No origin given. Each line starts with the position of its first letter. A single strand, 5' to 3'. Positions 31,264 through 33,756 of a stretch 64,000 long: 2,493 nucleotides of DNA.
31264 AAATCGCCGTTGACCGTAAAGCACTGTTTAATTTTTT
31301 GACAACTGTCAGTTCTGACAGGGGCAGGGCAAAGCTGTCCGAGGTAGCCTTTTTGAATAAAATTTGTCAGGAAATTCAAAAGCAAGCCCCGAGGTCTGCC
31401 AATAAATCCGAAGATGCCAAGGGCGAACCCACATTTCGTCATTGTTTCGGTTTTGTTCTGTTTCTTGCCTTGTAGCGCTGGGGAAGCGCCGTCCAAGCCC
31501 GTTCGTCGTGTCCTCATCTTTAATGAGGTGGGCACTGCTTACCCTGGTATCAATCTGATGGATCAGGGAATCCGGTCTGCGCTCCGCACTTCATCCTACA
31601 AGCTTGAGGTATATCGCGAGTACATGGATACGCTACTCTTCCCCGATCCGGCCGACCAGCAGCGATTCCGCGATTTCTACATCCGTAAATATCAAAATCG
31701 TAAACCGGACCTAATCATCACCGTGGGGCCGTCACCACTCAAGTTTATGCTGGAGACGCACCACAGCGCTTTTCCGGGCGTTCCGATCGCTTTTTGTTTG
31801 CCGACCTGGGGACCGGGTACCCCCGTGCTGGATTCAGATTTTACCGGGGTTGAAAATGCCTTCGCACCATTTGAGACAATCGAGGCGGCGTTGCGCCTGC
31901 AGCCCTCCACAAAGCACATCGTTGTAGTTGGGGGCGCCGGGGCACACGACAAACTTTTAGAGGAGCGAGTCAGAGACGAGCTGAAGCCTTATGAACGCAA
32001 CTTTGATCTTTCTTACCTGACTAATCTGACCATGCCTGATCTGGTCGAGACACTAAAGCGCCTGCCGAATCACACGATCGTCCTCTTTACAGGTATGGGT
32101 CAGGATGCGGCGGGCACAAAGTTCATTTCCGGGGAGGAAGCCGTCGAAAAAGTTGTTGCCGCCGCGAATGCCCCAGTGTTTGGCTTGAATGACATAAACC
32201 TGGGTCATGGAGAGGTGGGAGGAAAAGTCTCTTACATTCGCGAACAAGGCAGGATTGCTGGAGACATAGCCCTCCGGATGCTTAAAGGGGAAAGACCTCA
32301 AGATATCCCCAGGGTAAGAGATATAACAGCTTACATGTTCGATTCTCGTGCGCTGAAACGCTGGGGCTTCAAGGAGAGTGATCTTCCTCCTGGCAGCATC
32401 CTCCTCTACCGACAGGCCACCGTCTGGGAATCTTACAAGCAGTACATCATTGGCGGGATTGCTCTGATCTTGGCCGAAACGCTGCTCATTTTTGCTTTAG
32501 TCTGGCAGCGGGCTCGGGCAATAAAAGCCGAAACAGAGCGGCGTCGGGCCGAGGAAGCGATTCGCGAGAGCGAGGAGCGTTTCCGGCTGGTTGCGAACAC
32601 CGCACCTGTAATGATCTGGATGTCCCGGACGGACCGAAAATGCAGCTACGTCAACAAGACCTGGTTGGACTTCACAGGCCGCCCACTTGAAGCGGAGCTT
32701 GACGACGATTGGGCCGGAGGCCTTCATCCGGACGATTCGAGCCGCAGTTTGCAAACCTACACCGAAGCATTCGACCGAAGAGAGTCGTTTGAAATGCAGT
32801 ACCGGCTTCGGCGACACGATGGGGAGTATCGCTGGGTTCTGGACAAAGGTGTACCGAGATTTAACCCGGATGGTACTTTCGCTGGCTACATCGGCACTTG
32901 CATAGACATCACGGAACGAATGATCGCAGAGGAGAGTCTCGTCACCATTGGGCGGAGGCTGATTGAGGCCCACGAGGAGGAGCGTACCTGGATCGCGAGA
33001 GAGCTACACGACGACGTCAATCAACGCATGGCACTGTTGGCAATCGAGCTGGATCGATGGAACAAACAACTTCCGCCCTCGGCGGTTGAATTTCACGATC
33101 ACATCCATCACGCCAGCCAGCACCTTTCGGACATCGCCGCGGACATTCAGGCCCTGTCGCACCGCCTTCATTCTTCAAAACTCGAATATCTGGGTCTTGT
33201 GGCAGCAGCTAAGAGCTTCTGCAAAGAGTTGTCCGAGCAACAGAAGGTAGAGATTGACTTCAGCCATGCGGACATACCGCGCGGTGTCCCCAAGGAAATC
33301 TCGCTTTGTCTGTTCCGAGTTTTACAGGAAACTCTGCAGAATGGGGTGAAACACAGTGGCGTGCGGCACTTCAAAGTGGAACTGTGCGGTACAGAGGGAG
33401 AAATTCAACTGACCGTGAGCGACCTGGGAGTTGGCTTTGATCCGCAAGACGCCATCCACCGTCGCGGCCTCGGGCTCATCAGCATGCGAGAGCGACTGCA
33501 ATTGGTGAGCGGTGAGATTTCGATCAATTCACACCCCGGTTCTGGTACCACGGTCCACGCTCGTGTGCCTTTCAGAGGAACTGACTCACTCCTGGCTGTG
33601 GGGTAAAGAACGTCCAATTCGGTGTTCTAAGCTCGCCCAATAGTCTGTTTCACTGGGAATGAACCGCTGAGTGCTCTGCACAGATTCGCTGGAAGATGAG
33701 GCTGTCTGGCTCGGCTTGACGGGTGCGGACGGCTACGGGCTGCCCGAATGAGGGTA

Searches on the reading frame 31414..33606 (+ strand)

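Call 4: search_protein_families(library=pfam, proteins=[window:31414-33606:+], max_evalue=0.1)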
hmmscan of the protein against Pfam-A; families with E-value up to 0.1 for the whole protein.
window:31414-33606:+ (730 aa): 10 families
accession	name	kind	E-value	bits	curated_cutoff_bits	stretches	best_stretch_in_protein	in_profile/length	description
PF08447.18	PAS_3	-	2.8e-15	56.8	25.6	1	412-495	3-88/89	PAS fold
PF00989.32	PAS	-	3.5e-13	50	22.6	1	388-499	1-113/113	PAS fold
PF02518.31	HATPase_c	-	2.1e-12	47.9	26.4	1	633-721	6-110/111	Histidine kinase-, DNA gyrase B-, and HSP90-like ATPase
PF07730.19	HisKA_3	-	2.5e-08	34.8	24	1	523-588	1-66/68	Histidine kinase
PF08448.16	PAS_4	-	6.9e-08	33.1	23.1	1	398-502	5-108/110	PAS fold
PF13426.13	PAS_9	-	1.5e-07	32.1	27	1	398-501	1-103/103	PAS domain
PF13188.13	PAS_8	-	2.5e-06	27.6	21.8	1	388-442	1-55/65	PAS domain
PF04392.18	ABC_sub_bind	-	4e-05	23.4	25.9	1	46-302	13-261/293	ABC transporter substrate binding protein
PF13581.12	HATPase_c_2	-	0.018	15.5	27.4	1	637-693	36-107/127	Histidine kinase-like ATPase domain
PF23989.1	PilB3_C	-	0.039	14.5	27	0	459-513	25-80/83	PilB3-like, C-terminal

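Call 5: search_protein_families(library=ncbifam, proteins=[window:31414-33606:+], max_evalue=0.1)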
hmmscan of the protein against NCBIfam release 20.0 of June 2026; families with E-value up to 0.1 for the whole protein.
window:31414-33606:+ (730 aa): 28 families (the best 25 are shown)
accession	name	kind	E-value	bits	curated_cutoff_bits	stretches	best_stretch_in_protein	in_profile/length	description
NF052443.1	SensHisKinMctS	equivalog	2.7e-40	138.1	700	1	496-720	223-448/457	two-component system sensor histidine kinase MctS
NF008649.0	PRK11644.1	equivalog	7.1e-26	91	408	1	512-719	292-495/499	signal transduction histidine-protein kinase/phosphatase UhpB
NF052531.1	Strep_LiaS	equivalog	4e-25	88.8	450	1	520-720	129-327/328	envelope stress sensor histidine kinase LiaS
NF041880.1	EPS_EpsF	equivalog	4.7e-23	81.4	900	1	365-676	124-433/492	response regulator EpsF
NF007896.0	PRK10600.1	equivalog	2.8e-21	75.8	578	1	522-716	389-581/598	nitrate/nitrite two-component system sensor histidine kinase NarX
NF008184.0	PRK10935.1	equivalog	1.4e-19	70.1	553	1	522-718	362-557/565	nitrate/nitrite two-component system sensor histidine kinase NarQ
NF053781.1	cdiGMPphdstlr2612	equivalog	2.5e-18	65.2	1600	1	373-510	572-711/1268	Tlr1612 family c-di-GMP phosphodiesterase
TIGR00229.1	sensory_box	domain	3.4e-18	66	22.9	1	384-509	1-126/126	PAS domain S-box protein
NF047786.1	his_kin_MadS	equivalog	5.8e-13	48.7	500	1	517-719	219-434/434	MadS family sensor histidine kinase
NF007298.0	PRK09776.1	equivalog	5.7e-10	37.7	1135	1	374-509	415-550/1111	diguanylate cyclase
NF041831.1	NO_HK_NahK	exception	2e-09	36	1500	1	374-534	307-465/854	hybrid sensor histidine kinase/response regulator NahK/ErcS'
NF008302.0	PRK11091.1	equivalog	3.2e-09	35.5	838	1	371-679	137-445/779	aerobic respiration two-component sensor histidine kinase ArcB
NF047322.1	HK_morpho_MacS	equivalog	5.8e-09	35.6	300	1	507-719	168-367/367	MacS family sensor histidine kinase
NF045595.1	HK_scytonemin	equivalog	1.3e-08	33.7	865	1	369-720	263-635/637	scytonemin biosynthesis sensor histidine kinase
NF052573.1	HisKinEspAMyxo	equivalog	2.5e-07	29.1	1400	1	385-509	127-253/755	serine histidine kinase EspA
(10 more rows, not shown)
